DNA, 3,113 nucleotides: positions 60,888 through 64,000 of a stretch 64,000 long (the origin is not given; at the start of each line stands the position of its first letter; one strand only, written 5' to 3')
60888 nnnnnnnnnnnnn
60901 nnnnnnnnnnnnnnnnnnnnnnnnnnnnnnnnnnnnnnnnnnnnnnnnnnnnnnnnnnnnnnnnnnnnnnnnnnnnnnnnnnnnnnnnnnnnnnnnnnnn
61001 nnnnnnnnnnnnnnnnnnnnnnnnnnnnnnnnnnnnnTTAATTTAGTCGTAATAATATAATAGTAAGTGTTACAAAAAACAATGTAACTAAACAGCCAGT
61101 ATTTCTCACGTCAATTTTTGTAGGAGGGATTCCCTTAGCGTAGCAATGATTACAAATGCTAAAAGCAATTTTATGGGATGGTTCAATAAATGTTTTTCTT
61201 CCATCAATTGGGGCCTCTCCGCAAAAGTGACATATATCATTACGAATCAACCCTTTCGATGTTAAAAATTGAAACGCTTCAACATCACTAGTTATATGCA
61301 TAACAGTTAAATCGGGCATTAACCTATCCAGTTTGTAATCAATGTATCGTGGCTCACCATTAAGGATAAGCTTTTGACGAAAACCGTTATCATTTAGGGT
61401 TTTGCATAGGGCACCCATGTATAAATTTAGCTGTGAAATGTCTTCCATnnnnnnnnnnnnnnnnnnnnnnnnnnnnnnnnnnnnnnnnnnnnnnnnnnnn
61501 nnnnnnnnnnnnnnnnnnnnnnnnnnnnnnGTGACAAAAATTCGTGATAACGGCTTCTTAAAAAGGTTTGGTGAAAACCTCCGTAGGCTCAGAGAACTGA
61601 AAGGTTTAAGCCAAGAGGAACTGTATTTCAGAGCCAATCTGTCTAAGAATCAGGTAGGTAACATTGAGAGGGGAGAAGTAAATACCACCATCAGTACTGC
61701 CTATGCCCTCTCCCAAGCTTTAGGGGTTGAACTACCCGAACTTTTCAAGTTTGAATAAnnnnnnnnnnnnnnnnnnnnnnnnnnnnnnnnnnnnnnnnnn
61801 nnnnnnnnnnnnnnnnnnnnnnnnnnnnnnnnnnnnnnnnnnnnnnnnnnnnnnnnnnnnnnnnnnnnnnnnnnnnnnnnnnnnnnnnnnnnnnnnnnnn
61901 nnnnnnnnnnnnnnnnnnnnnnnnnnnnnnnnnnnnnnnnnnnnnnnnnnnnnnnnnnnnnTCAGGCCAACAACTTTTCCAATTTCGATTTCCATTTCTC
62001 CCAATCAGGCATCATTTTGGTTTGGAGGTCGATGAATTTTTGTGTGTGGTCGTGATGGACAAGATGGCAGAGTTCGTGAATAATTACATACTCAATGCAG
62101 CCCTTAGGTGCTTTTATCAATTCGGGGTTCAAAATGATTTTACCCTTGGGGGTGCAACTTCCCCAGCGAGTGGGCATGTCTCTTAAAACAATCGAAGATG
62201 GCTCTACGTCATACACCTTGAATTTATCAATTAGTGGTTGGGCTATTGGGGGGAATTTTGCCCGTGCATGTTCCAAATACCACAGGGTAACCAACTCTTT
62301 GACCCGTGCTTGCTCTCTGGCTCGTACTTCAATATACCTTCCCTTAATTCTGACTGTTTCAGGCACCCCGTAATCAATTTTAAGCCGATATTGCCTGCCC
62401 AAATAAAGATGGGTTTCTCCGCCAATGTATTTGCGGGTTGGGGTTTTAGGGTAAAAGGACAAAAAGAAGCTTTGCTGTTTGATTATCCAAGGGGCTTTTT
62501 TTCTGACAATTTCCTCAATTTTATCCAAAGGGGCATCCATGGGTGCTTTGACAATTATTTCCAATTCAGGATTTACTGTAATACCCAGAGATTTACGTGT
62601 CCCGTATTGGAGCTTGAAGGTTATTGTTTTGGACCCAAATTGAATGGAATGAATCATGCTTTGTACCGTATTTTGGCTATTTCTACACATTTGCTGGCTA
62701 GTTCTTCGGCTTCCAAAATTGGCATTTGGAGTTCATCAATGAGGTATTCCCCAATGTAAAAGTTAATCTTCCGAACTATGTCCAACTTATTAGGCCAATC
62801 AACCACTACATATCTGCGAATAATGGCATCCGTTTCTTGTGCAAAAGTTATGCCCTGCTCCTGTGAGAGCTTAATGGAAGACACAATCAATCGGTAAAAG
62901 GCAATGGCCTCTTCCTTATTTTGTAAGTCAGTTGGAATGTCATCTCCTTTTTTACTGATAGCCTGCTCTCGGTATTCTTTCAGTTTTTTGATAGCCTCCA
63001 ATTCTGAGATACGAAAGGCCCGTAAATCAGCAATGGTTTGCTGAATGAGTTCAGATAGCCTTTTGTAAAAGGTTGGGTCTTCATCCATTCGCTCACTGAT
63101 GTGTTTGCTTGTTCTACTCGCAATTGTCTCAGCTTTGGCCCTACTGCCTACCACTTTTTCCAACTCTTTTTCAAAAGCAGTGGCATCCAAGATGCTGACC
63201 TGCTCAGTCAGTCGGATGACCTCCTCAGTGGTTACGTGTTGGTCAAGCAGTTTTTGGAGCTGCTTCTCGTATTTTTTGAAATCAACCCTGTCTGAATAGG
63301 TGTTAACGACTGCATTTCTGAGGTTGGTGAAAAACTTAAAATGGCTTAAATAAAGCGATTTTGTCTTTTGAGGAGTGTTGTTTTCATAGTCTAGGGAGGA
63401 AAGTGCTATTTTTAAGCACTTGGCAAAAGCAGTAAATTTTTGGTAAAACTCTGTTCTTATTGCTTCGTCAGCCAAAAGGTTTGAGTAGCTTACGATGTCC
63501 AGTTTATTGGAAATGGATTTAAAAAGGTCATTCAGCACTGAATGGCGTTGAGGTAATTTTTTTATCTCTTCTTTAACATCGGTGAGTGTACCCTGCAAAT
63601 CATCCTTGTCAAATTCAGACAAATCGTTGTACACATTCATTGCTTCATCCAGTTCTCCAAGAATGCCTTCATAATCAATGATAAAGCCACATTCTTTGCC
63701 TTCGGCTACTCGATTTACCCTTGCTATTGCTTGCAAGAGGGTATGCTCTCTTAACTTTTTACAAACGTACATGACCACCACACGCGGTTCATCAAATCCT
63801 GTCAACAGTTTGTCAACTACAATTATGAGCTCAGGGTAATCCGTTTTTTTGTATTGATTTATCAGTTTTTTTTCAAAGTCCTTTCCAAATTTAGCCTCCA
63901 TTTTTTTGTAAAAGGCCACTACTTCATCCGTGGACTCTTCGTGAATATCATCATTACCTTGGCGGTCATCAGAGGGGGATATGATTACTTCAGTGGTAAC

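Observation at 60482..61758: XRE regulator divergent from a membrane-anchored protein + zinc-ribbon tail-anchored protein pair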

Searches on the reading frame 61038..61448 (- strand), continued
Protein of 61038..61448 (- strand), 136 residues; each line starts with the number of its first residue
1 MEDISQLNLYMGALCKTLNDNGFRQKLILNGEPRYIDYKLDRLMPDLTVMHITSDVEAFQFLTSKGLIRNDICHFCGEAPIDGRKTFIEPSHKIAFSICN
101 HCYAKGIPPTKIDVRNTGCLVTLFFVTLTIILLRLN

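Call 95: find_encoding_contigs(protein=P0145, flank=6000, max_places=2)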
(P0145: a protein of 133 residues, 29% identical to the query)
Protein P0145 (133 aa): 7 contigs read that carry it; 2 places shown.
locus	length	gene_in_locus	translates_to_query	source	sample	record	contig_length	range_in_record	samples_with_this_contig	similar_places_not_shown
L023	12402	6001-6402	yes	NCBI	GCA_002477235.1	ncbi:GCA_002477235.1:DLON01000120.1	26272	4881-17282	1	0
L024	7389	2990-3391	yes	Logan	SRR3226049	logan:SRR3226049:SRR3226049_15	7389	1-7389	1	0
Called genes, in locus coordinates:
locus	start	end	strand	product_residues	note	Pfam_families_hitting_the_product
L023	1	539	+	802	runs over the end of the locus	-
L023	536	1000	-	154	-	-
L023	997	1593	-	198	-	-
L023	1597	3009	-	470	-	PF11276:DUF3078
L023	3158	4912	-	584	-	PF02878:PGM_PMM_I, PF02879:PGM_PMM_II, PF02880:PGM_PMM_III, PF00408:PGM_PMM_IV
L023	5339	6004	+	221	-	-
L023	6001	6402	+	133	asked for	-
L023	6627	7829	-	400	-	-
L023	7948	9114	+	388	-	PF02670:DXP_reductoisom, PF08436:DXP_redisom_C, PF13288:DXPR_C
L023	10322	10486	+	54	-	-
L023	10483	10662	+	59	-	-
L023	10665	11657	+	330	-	PF10672:Methyltrans_SAM, PF02475:TRM5-TYW2_MTfase, PF05175:MTS (weak), PF03602:Cons_hypoth95, PF13847:Methyltransf_31 (faint)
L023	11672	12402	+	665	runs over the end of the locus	-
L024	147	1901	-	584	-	PF02878:PGM_PMM_I, PF02879:PGM_PMM_II, PF02880:PGM_PMM_III, PF00408:PGM_PMM_IV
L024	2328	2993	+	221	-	-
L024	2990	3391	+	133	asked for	-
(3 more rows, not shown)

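Call 104: search_protein_families(library=pfam, proteins=[L021:6621-7040:+, L021:5321-5980:+, L021:3881-5239:+, L023:5339-6001:+, L001:13332-13808:+, L001:14045-14422:+], max_evalue=0.01)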
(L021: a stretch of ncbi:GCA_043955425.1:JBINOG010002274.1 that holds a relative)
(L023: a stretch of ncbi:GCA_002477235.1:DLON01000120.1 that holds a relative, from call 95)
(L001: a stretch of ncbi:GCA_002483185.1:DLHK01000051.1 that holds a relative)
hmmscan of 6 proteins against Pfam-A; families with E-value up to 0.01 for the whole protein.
L021:6621-7040:+ (140 aa): 0 families

L021:5321-5980:+ (220 aa): 0 families

L021:3881-5239:+ (453 aa): 0 families

L023:5339-6001:+ (221 aa): 0 families

L001:13332-13808:+ (159 aa): 5 families
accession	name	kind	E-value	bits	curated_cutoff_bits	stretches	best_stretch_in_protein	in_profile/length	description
PF01166.23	TSC22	-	0.00035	21.1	30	1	32-58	20-46/57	TSC-22/dip/bun family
PF04977.20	DivIC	-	0.0014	18.8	28.9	1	12-58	3-49/80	Septum formation initiator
PF03148.19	Tektin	-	0.0049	16.1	34.3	1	30-116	255-341/383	Tektin family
PF03980.19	Nnf1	-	0.0065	17.2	23.7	1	28-58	77-107/110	Nnf1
PF24073.1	DUF7365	-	0.0097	16.5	27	0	19-58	17-58/101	Coiled-coil region of unknown function (DUF7365)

L001:14045-14422:+ (126 aa): 0 families

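Call 109: search_protein_families(library=phrogs, alignment_id=A4, max_evalue=0.001)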
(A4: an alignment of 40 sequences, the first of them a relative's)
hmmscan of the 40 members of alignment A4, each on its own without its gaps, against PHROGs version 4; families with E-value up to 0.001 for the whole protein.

A. member 1, P0001 (136 aa): 0 families

B. families by the number of members that match (of 40 scanned): 0 families

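Call 110: search_protein_families(library=padloc, alignment_id=A4, max_evalue=0.001)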
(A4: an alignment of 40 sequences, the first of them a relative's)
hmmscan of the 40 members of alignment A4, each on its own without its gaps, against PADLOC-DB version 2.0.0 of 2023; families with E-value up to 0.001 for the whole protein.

A. member 1, P0001 (136 aa): 0 families

B. families by the number of members that match (of 40 scanned): 0 families

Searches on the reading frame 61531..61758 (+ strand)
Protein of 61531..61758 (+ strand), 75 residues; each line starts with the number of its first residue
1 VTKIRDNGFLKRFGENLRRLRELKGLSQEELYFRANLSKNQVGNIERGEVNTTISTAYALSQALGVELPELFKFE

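Call 3: search_protein_families(library=pfam, proteins=[window:61531-61758:+], max_evalue=0.1)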
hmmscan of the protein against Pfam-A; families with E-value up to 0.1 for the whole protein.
window:61531-61758:+ (75 aa): 5 families
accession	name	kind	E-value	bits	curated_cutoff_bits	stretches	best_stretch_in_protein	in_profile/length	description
PF01381.28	HTH_3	-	1.9e-15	57.1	23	1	17-71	1-55/55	Helix-turn-helix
PF13560.12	HTH_31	-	5.9e-10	39.8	27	1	12-70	1-60/64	Helix-turn-helix domain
PF12844.13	HTH_19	-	1e-07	32.2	30.2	1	14-72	1-59/64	Helix-turn-helix domain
PF13443.12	HTH_26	-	1.5e-07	32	22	1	16-75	1-61/63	Cro/C1-type HTH DNA-binding domain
PF13413.12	HTH_25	-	0.00028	21.1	24.6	1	17-59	2-44/62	Helix-turn-helix domain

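Call 6: search_protein_families(library=phrogs, proteins=[window:61531-61758:+], max_evalue=0.1)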
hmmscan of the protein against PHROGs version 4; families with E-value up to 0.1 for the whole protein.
window:61531-61758:+ (75 aa): 24 families
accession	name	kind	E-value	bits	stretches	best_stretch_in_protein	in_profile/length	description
phrog_3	-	transcription regulation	1.2e-11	46.1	1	8-74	84-148/430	transcriptional repressor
phrog_8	-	transcription regulation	1.6e-11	45.3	1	5-72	69-136/346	transcriptional regulator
phrog_5823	-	transcription regulation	8.7e-11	42.6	1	12-72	6-67/404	transcriptional regulator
phrog_2967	-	transcription regulation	1.2e-08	35.8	1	6-74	4-72/225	transcriptional regulator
phrog_4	-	transcription regulation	8e-08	32.7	1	11-72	135-192/400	transcriptional repressor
phrog_1373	-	transcription regulation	1.8e-07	32.3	1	13-68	64-119/166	transcriptional regulator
phrog_38027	-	transcription regulation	3.8e-06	28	1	14-73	70-129/143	transcriptional repressor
phrog_2439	-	transcription regulation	6e-06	26.4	1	14-67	9-62/367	transcriptional regulator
phrog_27318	-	unknown function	4.5e-05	23.8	1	11-71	3-62/289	-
phrog_4836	-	transcription regulation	7.6e-05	23.4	1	9-67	72-130/194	CII-like regulator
phrog_7241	-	transcription regulation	0.00013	23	1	16-71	65-120/122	transcriptional regulator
phrog_9908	-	DNA, RNA and nucleotide metabolism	0.00026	21.2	1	11-67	12-68/282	DNA binding protein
phrog_2328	-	transcription regulation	0.00027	21.7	1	11-68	14-71/128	transcriptional repressor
phrog_7396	-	unknown function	0.00055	20.7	1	11-67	14-73/227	-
phrog_2104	-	unknown function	0.0024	19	1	15-49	42-76/103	-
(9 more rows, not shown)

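Call 7: search_protein_families(library=padloc, proteins=[window:61531-61758:+], max_evalue=0.1)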
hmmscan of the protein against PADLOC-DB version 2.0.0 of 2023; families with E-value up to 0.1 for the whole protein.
window:61531-61758:+ (75 aa): 18 families
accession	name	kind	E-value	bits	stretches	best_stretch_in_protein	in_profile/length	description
PDLC03665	Control_protein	-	1.2e-13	49.1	1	12-74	8-71/77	control protein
PDLC03664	Control_protein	-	7.9e-13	46.7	1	10-72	11-73/74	control protein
PDLC02926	HTH_VI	-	3.8e-10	37.9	1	13-74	2-63/92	-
PDLC03671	Control_protein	-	4.6e-09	34.4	1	14-72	16-74/84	control protein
PDLC04142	capH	-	8.8e-09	34.4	1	11-70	5-64/103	capH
PDLC03666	Control_protein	-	1.1e-08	33.4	1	11-73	5-67/77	control protein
PDLC03954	RmrA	-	8.7e-07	26.2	1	13-67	10-65/380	-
PDLC03945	RmrA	-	1.1e-06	26.1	1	13-68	3-58/394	-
PDLC03536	REase_II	-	1.3e-05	23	1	10-72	8-70/237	Type II restriction enzyme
PDLC03668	Control_protein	-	1.7e-05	23.3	1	17-63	13-59/79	control protein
PDLC03953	RmrA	-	2.8e-05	21.5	1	12-66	5-59/373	-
PDLC03949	RmrA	-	0.0025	14.7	1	17-67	7-57/363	-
PDLC03943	RmrA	-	0.0029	14.7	1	14-73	4-62/370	-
PDLC04775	PDC-M69A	-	0.0046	15.5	1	9-73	4-68/113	-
PDLC03951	RmrA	-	0.006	13.6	1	14-67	10-63/400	-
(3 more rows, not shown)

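Call 8: search_protein_families(library=ncbifam, proteins=[window:61531-61758:+], max_evalue=0.1)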
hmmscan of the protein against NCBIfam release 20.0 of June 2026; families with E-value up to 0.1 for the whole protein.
window:61531-61758:+ (75 aa): 19 families
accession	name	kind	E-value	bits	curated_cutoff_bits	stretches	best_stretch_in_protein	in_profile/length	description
NF006015.0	PRK08154.1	subfamily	9.9e-10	38.1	204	1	5-72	23-90/314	anaerobic benzoate catabolism transcriptional regulator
TIGR03070.1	couple_hipB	subfamily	2.6e-08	33.7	71.65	1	12-68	2-58/58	type II toxin-antitoxin system Y4mF family antitoxin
TIGR00270.2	TIGR00270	equivalog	3.2e-06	27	110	1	11-70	74-133/159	multiprotein bridging factor aMBF1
NF041951.1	phage_RstR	subfamily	1.2e-05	25.5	80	1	12-71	2-61/108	RstR family transcriptional repressor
NF046032.1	TransRegSlrRBacil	equivalog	2.5e-05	24.4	250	1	14-74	3-64/149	HTH-type transcriptional regulator SlrR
NF010465.0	PRK13890.1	equivalog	4.1e-05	23.7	96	1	13-72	6-65/121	conjugal transfer protein TrbA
NF052239.1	antitox_spr1629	equivalog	6.1e-05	22.3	335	1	13-67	3-57/377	spr1629 family repressor/antitoxin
NF007408.0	PRK09943.1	equivalog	6.8e-05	22.5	211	1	13-73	8-68/185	HTH-type transcriptional regulator PuuR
NF047948.1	male_kill_WMK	equivalog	9.2e-05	22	300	1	10-72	160-222/300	WO male-killing family protein Wmk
NF003162.0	PRK04140.1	equivalog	0.00021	20.4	263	1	14-68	128-182/317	transcriptional regulator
NF058600.1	TransRegSco1979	equivalog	0.0048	16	350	1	13-68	9-64/280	Sco1979 family transcriptional regulator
TIGR02612.1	mob_myst_A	hypoth_equivalog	0.0082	16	122.6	1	17-55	30-68/150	mobile mystery protein A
NF007271.0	PRK09726.1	equivalog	0.015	15.2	79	1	15-67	15-67/88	type II toxin-antitoxin system antitoxin HipB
TIGR03830.1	CxxCG_CxxCG_HTH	subfamily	0.024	14.4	61.8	1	14-56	67-109/127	type II TA system antitoxin MqsA family protein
NF038139.1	Reg_Aceta_RamB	equivalog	0.035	12.8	700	1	14-67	4-57/465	acetate metabolism transcriptional regulator RamB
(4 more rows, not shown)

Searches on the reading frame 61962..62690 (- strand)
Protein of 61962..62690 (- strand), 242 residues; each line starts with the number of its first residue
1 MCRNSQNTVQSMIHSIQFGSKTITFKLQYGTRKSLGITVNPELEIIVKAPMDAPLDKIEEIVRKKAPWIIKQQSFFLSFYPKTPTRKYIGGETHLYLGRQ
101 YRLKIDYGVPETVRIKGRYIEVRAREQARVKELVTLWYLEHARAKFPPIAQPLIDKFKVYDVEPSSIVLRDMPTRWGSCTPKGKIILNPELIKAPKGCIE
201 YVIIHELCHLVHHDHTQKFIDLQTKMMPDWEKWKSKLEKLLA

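Call 3: search_protein_families(library=pfam, proteins=[window:61962-62690:-], max_evalue=0.1)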
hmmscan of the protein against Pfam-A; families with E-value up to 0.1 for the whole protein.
window:61962-62690:- (242 aa): 5 families
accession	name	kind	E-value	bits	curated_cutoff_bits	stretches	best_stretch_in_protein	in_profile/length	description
PF01863.23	YgjP-like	-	9.7e-56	189.5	26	1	33-239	1-206/207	YgjP-like, metallopeptidase domain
PF10263.15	SprT-like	-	2.7e-05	24.4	25.6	1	171-213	28-75/108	SprT-like family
PF08325.16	WLM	-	0.00011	22.8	26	1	198-232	82-116/190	WLM domain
PF05569.17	Peptidase_M56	-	0.021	14.4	31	1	185-220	178-214/296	BlaR1 peptidase M56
PF01435.24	Peptidase_M48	-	0.039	14.2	20.3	1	177-220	42-86/186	Peptidase family M48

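Call 7: search_protein_families(library=padloc, proteins=[window:61962-62690:-], max_evalue=0.1)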
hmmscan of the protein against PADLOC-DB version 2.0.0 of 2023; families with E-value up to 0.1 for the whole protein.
window:61962-62690:- (242 aa): 1 family
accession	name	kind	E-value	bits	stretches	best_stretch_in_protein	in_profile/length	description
PDLC04141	capP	-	0.006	14.1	1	193-239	61-102/242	capP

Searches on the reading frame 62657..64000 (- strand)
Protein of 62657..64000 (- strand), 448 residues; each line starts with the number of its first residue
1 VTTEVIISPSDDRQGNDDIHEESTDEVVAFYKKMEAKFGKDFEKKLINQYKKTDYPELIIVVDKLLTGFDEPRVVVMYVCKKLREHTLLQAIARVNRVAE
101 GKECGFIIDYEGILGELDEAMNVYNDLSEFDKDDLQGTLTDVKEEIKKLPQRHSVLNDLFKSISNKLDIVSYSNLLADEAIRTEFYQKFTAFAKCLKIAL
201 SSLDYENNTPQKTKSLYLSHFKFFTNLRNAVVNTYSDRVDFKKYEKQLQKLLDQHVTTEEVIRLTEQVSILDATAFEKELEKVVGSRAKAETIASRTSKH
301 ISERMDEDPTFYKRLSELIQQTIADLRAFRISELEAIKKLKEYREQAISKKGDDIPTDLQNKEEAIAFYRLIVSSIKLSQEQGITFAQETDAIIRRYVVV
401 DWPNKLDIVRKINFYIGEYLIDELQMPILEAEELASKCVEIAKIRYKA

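Call 104: search_protein_families(library=pfam, proteins=[window:62657-64000:-], max_evalue=0.01)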
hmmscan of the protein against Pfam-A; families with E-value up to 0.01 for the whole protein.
window:62657-64000:- (448 aa): 1 family
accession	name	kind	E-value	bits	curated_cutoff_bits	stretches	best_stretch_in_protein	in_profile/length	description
PF22679.2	T1R_D3-like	-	3.4e-20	73.5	27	1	27-111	65-157/158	Type I restriction enzyme subunit R domain 3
